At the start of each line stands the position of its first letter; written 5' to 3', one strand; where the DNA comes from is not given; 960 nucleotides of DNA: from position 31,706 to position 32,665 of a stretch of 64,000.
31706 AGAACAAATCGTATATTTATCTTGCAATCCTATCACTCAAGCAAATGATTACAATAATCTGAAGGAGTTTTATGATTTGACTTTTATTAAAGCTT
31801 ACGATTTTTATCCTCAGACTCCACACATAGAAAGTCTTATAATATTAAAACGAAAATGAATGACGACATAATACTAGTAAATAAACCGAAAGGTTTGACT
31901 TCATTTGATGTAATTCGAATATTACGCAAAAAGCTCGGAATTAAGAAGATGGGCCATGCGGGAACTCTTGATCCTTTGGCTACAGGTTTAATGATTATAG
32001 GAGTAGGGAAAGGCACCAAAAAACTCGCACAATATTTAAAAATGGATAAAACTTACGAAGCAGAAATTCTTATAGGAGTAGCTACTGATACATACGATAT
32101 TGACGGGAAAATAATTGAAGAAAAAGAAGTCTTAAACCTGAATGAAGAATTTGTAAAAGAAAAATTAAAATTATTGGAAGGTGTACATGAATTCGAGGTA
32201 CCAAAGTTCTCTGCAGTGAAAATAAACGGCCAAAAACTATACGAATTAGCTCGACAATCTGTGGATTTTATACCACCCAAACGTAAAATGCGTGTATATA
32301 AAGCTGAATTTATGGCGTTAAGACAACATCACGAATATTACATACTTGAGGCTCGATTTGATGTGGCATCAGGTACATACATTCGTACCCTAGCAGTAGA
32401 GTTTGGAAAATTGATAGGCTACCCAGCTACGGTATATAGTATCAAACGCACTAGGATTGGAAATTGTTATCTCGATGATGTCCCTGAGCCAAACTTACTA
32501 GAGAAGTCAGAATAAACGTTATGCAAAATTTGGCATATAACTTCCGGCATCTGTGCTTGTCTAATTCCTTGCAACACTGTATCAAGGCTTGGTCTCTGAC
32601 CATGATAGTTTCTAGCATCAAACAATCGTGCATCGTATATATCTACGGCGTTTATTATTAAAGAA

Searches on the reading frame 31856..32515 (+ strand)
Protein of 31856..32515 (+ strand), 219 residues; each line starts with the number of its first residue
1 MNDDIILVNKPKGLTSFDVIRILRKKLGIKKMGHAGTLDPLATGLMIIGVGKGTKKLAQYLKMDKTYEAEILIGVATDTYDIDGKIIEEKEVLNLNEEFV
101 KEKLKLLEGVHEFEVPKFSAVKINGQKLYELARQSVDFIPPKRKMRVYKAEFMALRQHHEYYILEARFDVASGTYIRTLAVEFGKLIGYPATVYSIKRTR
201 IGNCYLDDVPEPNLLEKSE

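Call 3: search_protein_families(library=pfam, proteins=[window:31856-32515:+], max_evalue=1)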
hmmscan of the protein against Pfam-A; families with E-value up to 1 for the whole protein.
window:31856-32515:+ (219 aa): 4 families
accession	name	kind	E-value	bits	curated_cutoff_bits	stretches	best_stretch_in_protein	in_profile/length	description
PF01509.24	TruB_N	-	5.5e-43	147.3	27.3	1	24-176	1-149/149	TruB family pseudouridylate synthase (N terminal domain)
PF00849.27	PseudoU_synth_2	-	0.027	15.1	26.8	1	5-88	2-98/152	RNA pseudouridylate synthase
PF16198.10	TruB_C_2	-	0.069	13.7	29.3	1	177-205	1-29/66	tRNA pseudouridylate synthase B C-terminal domain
PF15774.10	DUF4702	-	0.2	11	27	1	72-128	230-286/395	Domain of unknown function (DUF4702)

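Call 34: find_related_loci(query=window:31856-32515:+, collection=genome_contigs, flank=6000)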
Query window:31856-32515:+ (219 aa) in genome_contigs; peptide patterns used: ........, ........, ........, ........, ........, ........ (x = any residue, [..] = any of these).
126 stretches matched a pattern; 11 encode a relative of the query (tblastn E <= 1e-3); 11 distinct loci.
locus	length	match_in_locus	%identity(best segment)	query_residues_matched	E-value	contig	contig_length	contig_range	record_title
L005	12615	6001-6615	54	5-209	4e-72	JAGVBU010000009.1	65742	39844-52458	MAG: Candidatus Paceibacterota bacterium isolate DeMMO6_38 c_000000057741, whole genome shotgun sequence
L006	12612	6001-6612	53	5-208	2e-68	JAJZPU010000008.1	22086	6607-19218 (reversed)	MAG: bacterium isolate SKS1.bin17 NODE_4148_length_22086_cov_3.255294, whole genome shotgun sequence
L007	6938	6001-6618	52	3-208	2e-64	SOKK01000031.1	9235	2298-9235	MAG: Patescibacteria group bacterium isolate E44_bin74 NODE_3486_length_9235_cov_5.735294, whole genome shotgun sequence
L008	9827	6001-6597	49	1-203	6e-60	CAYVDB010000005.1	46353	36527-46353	MAG TPA_asm: uncultured Candidatus Saccharibacteria bacterium isolate SRP287051_co2_78 genome assembly, contig: NODE_172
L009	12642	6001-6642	48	4-203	4e-56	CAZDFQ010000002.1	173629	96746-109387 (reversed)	MAG TPA_asm: uncultured Candidatus Saccharibacteria bacterium isolate SRP093762_co1_25 genome assembly, contig: NODE_37_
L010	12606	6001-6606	45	2-203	3e-55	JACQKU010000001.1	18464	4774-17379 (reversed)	MAG: Candidatus Liptonbacteria bacterium isolate NC_groundwater_1185_Ag_S-0.1um_48_121 S_p1_S3_coassembly_k141_284932, w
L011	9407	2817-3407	44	1-201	6e-49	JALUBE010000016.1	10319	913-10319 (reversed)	MAG: Desulfurellales bacterium isolate S142_metabat1_scaf2bin.003 S142_NODE_1188_length_10319_cov_2.255200, whole genome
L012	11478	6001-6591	44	1-201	3e-48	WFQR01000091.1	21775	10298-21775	MAG: Hippea sp. isolate S013_75 k151_24868, whole genome shotgun sequence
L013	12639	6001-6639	38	3-209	1e-37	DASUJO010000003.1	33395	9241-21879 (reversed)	MAG TPA_asm: Candidatus Saccharimonadales bacterium isolate SMAG_U1488 k141_126133, whole genome shotgun sequence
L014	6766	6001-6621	39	3-209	7e-39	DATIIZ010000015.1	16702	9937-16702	MAG TPA_asm: Candidatus Babeliales bacterium isolate SMAG_U15678 k141_118975, whole genome shotgun sequence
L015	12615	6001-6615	36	7-208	3e-30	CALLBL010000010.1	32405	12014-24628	MAG: uncultured Candidatus Gracilibacteria bacterium isolate L4_Bin_MAXBIN__029_1 genome assembly, contig: c_00000177123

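Call 38: search_protein_families(library=pfam, proteins=[L012:7339-8520:+], max_evalue=0.001)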
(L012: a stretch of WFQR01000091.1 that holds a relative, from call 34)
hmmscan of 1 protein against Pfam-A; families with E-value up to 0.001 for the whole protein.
L012:7339-8520:+ (394 aa): 3 families
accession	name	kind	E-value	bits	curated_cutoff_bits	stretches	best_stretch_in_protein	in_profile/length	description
PF13487.12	HD_5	-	2.1e-21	76.9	27.2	1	158-319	20-170/170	HD domain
PF01966.28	HD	-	1.1e-11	45.5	22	1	152-287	1-115/116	HD domain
PF00467.35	KOW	-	9.7e-05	22.5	22.3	1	333-363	2-31/32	KOW motif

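Call 59: search_dna_similar(query=L012:7339-8520:+, collection=plasmids, mode=protein, max_rows=40, rows=spread, max_evalue=1e-8)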
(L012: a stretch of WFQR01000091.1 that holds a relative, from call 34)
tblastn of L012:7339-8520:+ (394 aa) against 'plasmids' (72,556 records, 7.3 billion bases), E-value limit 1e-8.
Records with a match: 492; places in all: 621; records where one place covers at least 80% of the query: 30.
Best place of each record, by identity: <60% 492.
By first word of the organism name: Rhizobium 84; Burkholderia 48; Agrobacterium 38; Pseudomonas 37; Deinococcus 36; Azospirillum 23; Aeromonas 18; Clostridium 17; Klebsiella 17; Bacillus 17; and 74 more.
By predicted mobility (MOB-suite, as given by PLSDB): non-mobilizable 245; conjugative 165; mobilizable 82.
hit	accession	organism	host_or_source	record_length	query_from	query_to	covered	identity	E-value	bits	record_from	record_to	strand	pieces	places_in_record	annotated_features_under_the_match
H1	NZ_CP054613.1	Paenibacillus cellulosilyticus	cell culture,soil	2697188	10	392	97%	28.9%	3e-41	162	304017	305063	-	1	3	none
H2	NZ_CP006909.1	Clostridium botulinum CDC_1436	Isolate microbial culture,stool (infant)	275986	9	393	98%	26.2%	9e-26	117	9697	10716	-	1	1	HD domain-containing phosphohydrolase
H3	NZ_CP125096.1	Agrobacterium fabrum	Raspberry,cell culture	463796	1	341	87%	25.8%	3e-13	79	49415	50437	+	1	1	HD-GYP domain-containing protein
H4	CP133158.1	Klebsiella variicola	waste water treatment plant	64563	95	384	74%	26.8%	1e-23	110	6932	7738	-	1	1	HD-GYP domain-containing protein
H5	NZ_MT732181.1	Pseudomonas aeruginosa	-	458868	95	384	74%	26.8%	2e-23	109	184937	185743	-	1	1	HD-GYP domain-containing protein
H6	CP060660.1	Citrobacter freundii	Homo sapiens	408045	95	384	74%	26.8%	2e-23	109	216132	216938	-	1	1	HD-GYP domain-containing protein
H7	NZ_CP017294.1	Pseudomonas aeruginosa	Homo sapiens,blood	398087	95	384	74%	26.8%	3e-23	109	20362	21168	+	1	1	HD-GYP domain-containing protein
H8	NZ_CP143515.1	Aeromonas hydrophila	Homo sapiens,abdominal fluid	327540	95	384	74%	26.8%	3e-23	109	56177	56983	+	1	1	HD-GYP domain-containing protein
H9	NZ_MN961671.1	Pseudomonas aeruginosa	-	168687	95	384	74%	26.8%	3e-23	109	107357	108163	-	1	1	HD-GYP domain-containing protein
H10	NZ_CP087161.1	Pseudomonas sp. CIP-10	-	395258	95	384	74%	26.8%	1e-22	107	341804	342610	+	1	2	HD-GYP domain-containing protein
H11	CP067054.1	Bacillus mycoides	soil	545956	78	330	64%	28.0%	5e-13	79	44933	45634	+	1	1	HD-GYP domain-containing protein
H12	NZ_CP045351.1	Vibrio aquimaris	pure culture,Non-filtered water from ...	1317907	108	326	56%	30.6%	2e-13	80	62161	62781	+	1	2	none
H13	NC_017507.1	Marinobacter adhaerens HP15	German Wadden Sea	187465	150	391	61%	26.6%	3e-21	103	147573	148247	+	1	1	HD-GYP domain-containing protein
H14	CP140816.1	Rhizobium ruizarguesonis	Trifolium pratense,whole organism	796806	77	320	62%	26.3%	2e-13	79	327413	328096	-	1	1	HD-GYP domain-containing protein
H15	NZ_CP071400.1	Rhizobium leguminosarum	lentil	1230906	77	320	62%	26.3%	3e-13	79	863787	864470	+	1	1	record has no annotation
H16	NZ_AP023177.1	Paraburkholderia largidicola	Physopelta gutta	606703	116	326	54%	30.3%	1e-16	90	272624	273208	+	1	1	HD-GYP domain-containing protein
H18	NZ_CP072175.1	Rhizobium sp. AB2/73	Phyla canescens,cell culture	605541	124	321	50%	30.7%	2e-16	89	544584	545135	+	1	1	HD-GYP domain-containing protein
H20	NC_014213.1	Allomeiothermus silvanus DSM 9946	hot spring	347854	136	325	48%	30.9%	8e-19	96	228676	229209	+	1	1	GAF domain-containing protein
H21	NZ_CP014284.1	Bacillus thuringiensis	cell culture,soil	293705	151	330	46%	32.0%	2e-18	95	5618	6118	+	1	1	HD-GYP domain-containing protein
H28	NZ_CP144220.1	Natranaerobius thermophilus JW/NM-WN-LF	-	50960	150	327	45%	29.2%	3e-14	82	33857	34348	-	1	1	HD-GYP domain-containing protein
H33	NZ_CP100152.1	Burkholderia glumae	cell culture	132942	142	321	46%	26.2%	1e-10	71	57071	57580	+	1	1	HD-GYP domain-containing protein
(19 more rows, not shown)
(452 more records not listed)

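Call 60: get_annotated_region(hit=H1, flank=60)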
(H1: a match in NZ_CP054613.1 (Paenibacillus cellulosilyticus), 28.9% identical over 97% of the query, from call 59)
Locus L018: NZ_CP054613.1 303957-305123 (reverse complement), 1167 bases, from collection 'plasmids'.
description: Paenibacillus cellulosilyticus strain KACC 14175 plasmid unnamed4, complete sequence
organism: Paenibacillus cellulosilyticus (NCBI taxid 375489)
taxonomy: Bacteria; Bacillota; Bacilli; Bacillales; Paenibacillaceae; Paenibacillus; Paenibacillus cellulosilyticus
host: -; source: cell culture,soil; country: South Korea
typing (MOB-suite, as given by PLSDB): non-mobilizable
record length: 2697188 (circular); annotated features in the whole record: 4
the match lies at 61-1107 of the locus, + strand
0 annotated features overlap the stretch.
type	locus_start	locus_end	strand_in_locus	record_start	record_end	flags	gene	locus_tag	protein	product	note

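Call 61: get_annotated_region(hit=H2, flank=60)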
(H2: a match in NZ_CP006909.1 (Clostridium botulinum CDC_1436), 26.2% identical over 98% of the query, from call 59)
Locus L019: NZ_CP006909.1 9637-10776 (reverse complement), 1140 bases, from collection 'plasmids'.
description: Clostridium botulinum CDC_1436 plasmid pCBG, complete sequence
organism: Clostridium botulinum CDC_1436 (NCBI taxid 1408283)
taxonomy: Bacteria; Bacillota; Clostridia; Eubacteriales; Clostridiaceae; Clostridium; Clostridium botulinum; Clostridium botulinum CDC 1436
host: -; source: Isolate microbial culture,stool (infant); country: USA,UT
typing (MOB-suite, as given by PLSDB): non-mobilizable; replicon rep_cluster_1536; mating-pair formation MPF_T
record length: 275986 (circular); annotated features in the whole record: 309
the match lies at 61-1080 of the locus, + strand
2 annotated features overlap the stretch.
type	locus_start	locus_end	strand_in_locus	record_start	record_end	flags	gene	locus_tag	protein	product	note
CDS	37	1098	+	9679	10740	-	-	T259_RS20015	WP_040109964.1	HD domain-containing phosphohydrolase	-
CDS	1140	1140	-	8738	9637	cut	-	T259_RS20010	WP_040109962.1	OB-fold nucleic acid binding domain-containing protein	-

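Call 62: get_annotated_region(hit=H3, flank=60)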
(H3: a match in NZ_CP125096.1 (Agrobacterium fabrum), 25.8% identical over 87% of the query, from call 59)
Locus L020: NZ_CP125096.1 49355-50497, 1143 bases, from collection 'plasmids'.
description: Agrobacterium fabrum strain N33/94 plasmid pAtN33_94, complete sequence
organism: Agrobacterium fabrum (NCBI taxid 1176649)
taxonomy: Bacteria; Pseudomonadota; Alphaproteobacteria; Hyphomicrobiales; Rhizobiaceae; Agrobacterium; Agrobacterium fabrum
host: -; source: Raspberry,cell culture; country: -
typing (MOB-suite, as given by PLSDB): conjugative; relaxase MOBQ; mating-pair formation MPF_T
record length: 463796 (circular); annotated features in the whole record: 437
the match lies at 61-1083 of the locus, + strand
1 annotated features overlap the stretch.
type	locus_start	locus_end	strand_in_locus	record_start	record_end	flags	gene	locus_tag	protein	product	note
CDS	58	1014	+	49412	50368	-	-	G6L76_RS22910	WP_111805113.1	HD-GYP domain-containing protein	-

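Call 63: get_annotated_region(hit=H4, flank=60)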
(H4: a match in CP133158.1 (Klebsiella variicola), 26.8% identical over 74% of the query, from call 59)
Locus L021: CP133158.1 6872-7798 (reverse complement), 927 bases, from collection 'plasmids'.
description: Klebsiella variicola strain T2 plasmid unnamed
organism: Klebsiella variicola (NCBI taxid 244366)
taxonomy: Bacteria; Pseudomonadota; Gammaproteobacteria; Enterobacterales; Enterobacteriaceae; Klebsiella; Klebsiella variicola
host: -; source: waste water treatment plant; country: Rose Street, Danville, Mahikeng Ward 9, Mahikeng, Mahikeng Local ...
typing (MOB-suite, as given by PLSDB): mobilizable; replicon IncR; relaxase MOBC
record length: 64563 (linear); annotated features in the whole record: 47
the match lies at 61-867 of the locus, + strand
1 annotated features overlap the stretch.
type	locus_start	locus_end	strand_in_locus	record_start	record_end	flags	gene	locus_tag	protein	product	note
CDS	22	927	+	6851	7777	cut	-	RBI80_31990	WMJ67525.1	HD-GYP domain-containing protein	-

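Call 64: get_annotated_region(hit=H11, flank=60)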
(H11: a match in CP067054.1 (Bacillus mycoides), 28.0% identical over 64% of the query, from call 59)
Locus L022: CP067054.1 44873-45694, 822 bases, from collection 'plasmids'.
description: Bacillus mycoides strain JAS 83/3 plasmid pl546, complete sequence
organism: Bacillus mycoides (NCBI taxid 1405)
taxonomy: Bacteria; Bacillota; Bacilli; Bacillales; Bacillaceae; Bacillus; Bacillus mycoides
host: -; source: soil; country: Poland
typing (MOB-suite, as given by PLSDB): conjugative; replicon rep_cluster_1738; relaxase MOBP; mating-pair formation MPF_T
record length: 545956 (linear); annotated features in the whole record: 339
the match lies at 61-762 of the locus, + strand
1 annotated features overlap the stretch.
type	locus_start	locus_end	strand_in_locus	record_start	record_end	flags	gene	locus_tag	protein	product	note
CDS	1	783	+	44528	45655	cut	-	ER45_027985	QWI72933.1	HD-GYP domain-containing protein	-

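Call 65: get_annotated_region(hit=H13, flank=60)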
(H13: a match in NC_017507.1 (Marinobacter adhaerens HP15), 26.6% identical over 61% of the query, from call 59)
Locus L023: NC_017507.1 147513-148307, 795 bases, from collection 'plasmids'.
description: Marinobacter adhaerens HP15 plasmid pHP-187, complete sequence
organism: Marinobacter adhaerens HP15 (NCBI taxid 225937)
taxonomy: Bacteria; Pseudomonadota; Gammaproteobacteria; Pseudomonadales; Marinobacteraceae; Marinobacter; Marinobacter adhaerens; Marinobacter adhaerens HP15
host: -; source: German Wadden Sea; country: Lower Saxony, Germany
typing (MOB-suite, as given by PLSDB): non-mobilizable; replicon rep_cluster_487
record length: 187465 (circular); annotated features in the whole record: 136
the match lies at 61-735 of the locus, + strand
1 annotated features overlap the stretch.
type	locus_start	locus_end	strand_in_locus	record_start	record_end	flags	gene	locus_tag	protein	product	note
CDS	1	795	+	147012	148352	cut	-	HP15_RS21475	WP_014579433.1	HD-GYP domain-containing protein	-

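Call 66: get_annotated_region(hit=H16, flank=120)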
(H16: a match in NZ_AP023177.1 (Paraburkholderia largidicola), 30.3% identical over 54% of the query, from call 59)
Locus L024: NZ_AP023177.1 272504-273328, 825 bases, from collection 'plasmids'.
description: Paraburkholderia sp. PGU16 plasmid PPGU16_p2, complete sequence
organism: Paraburkholderia largidicola (NCBI taxid 2735433)
taxonomy: Bacteria; Pseudomonadota; Betaproteobacteria; Burkholderiales; Burkholderiaceae; Paraburkholderia; Paraburkholderia largidicola
host: -; source: Physopelta gutta; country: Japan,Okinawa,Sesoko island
typing (MOB-suite, as given by PLSDB): non-mobilizable; mating-pair formation MPF_T
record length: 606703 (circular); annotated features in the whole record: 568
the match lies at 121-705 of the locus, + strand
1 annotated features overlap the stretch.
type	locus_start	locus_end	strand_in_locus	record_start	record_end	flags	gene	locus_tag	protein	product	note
CDS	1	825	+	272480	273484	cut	-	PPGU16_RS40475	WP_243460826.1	HD-GYP domain-containing protein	-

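Call 67: get_annotated_region(hit=H18, flank=120)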
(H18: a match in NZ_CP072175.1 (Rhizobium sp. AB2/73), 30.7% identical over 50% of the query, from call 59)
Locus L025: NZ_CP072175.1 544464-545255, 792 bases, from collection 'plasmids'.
description: Rhizobium sp. AB2/73 plasmid pTiAB2_73, complete sequence
organism: Rhizobium sp. AB2/73 (NCBI taxid 2795216)
taxonomy: Bacteria; Pseudomonadota; Alphaproteobacteria; Hyphomicrobiales; Rhizobiaceae; Rhizobium; Rhizobium sp. AB2/73
host: -; source: Phyla canescens,cell culture; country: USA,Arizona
typing (MOB-suite, as given by PLSDB): conjugative; relaxase MOBP; mating-pair formation MPF_T
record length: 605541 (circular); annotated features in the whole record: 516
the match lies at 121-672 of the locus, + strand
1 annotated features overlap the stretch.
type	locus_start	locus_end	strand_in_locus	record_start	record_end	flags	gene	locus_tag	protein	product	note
CDS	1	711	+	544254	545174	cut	-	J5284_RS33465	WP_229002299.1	HD-GYP domain-containing protein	-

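Call 68: get_annotated_region(hit=H20, flank=120)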
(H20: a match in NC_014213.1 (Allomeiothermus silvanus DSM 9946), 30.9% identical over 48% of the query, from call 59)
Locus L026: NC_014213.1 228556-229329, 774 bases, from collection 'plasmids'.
description: Allomeiothermus silvanus DSM 9946 plasmid pMESIL01, complete sequence
organism: Allomeiothermus silvanus DSM 9946 (NCBI taxid 526227)
taxonomy: Bacteria; Deinococcota; Deinococci; Thermales; Thermaceae; Allomeiothermus; Allomeiothermus silvanus; Allomeiothermus silvanus DSM 9946
host: -; source: hot spring; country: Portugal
typing (MOB-suite, as given by PLSDB): non-mobilizable; replicon rep_cluster_1013
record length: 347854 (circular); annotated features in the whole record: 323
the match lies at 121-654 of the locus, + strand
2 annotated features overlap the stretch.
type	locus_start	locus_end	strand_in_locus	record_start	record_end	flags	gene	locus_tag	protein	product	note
CDS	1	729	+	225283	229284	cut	-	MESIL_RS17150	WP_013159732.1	GAF domain-containing protein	-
CDS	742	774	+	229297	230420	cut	-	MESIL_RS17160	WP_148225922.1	IS3-like element ISMesi1 family transposase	GO:0006313 - DNA transposition [Evidence IEA]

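Call 69: get_annotated_region(hit=H21, flank=120)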
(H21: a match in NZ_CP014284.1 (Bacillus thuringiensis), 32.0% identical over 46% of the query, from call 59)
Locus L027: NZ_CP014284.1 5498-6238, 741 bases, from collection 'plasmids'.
description: Bacillus thuringiensis strain Bt185 plasmid pBT1850294, complete sequence
organism: Bacillus thuringiensis (NCBI taxid 1428)
taxonomy: Bacteria; Bacillota; Bacilli; Bacillales; Bacillaceae; Bacillus; Bacillus thuringiensis
host: -; source: cell culture,soil; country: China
typing (MOB-suite, as given by PLSDB): non-mobilizable; replicon rep_cluster_125; mating-pair formation MPF_T
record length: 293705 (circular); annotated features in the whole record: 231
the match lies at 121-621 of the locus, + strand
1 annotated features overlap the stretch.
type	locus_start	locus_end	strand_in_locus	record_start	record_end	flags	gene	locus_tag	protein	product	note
CDS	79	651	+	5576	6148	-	-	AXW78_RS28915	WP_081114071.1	HD-GYP domain-containing protein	-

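Call 70: get_annotated_region(hit=H28, flank=120)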
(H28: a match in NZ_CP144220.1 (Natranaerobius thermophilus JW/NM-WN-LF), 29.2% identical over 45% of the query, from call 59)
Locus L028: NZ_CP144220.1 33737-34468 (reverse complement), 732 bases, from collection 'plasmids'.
description: Natranaerobius thermophilus JW/NM-WN-LF plasmid unnamed1, complete sequence
organism: Natranaerobius thermophilus JW/NM-WN-LF (NCBI taxid 457570)
taxonomy: Bacteria; Bacillota; Clostridia; Natranaerobiales; Natranaerobiaceae; Natranaerobius; Natranaerobius thermophilus; Natranaerobius thermophilus JW/NM-WN-LF
host: -; source: -; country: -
typing (MOB-suite, as given by PLSDB): non-mobilizable
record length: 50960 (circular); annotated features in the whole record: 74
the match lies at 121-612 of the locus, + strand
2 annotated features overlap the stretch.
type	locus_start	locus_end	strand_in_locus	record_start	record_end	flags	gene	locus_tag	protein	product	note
CDS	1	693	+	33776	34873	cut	-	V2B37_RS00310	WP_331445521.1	HD-GYP domain-containing protein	-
CDS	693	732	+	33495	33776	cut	-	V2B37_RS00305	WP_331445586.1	hypothetical protein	-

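Call 71: get_annotated_region(hit=H33, flank=120)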
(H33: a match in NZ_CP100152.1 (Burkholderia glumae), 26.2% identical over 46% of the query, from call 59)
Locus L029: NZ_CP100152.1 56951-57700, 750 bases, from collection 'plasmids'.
description: Burkholderia glumae strain BGR82S plasmid p82s1p, complete sequence
organism: Burkholderia glumae (NCBI taxid 337)
taxonomy: Bacteria; Pseudomonadota; Betaproteobacteria; Burkholderiales; Burkholderiaceae; Burkholderia; Burkholderia glumae
host: -; source: cell culture; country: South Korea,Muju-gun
typing (MOB-suite, as given by PLSDB): mobilizable; replicon rep_cluster_1467; relaxase MOBP
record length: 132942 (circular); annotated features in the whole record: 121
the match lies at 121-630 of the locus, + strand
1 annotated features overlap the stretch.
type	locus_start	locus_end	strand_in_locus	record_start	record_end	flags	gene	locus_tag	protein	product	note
CDS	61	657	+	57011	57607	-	-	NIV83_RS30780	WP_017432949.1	HD-GYP domain-containing protein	-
